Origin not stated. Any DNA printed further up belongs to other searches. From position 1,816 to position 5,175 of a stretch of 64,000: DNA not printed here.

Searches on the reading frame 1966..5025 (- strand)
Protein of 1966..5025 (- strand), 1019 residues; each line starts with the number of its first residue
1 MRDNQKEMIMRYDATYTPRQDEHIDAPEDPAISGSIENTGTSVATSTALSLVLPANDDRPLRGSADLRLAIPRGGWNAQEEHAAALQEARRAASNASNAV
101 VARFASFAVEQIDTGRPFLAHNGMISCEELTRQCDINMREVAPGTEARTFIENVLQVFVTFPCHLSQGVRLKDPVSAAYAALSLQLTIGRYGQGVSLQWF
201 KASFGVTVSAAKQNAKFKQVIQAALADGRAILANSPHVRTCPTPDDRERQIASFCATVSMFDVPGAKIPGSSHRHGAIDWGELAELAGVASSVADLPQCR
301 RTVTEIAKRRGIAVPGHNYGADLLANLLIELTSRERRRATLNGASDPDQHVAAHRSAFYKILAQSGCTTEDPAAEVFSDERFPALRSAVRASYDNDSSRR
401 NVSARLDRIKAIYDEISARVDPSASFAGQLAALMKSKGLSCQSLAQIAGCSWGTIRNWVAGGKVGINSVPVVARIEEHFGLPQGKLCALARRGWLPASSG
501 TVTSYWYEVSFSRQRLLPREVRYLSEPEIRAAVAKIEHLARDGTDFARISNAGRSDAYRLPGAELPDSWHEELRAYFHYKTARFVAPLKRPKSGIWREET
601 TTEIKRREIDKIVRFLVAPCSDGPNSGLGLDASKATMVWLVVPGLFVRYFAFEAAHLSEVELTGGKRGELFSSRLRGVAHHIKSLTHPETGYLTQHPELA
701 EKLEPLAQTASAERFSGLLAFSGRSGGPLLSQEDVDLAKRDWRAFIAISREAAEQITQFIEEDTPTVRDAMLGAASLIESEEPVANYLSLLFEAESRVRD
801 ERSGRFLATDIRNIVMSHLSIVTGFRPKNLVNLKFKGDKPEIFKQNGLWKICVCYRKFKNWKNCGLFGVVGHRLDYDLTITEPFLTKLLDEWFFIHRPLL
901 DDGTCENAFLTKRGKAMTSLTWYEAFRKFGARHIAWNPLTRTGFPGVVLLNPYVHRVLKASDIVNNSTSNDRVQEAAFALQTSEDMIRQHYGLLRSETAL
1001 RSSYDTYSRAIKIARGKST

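Call 18: search_protein_families(library=pfam, proteins=[window:1966-5025:-], max_evalue=0.001)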
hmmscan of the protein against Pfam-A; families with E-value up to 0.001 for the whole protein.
window:1966-5025:- (1019 aa): 1 family
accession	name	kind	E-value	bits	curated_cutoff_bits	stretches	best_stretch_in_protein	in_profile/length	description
PF13560.12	HTH_31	-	0.00054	20.6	27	0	426-483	2-58/64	Helix-turn-helix domain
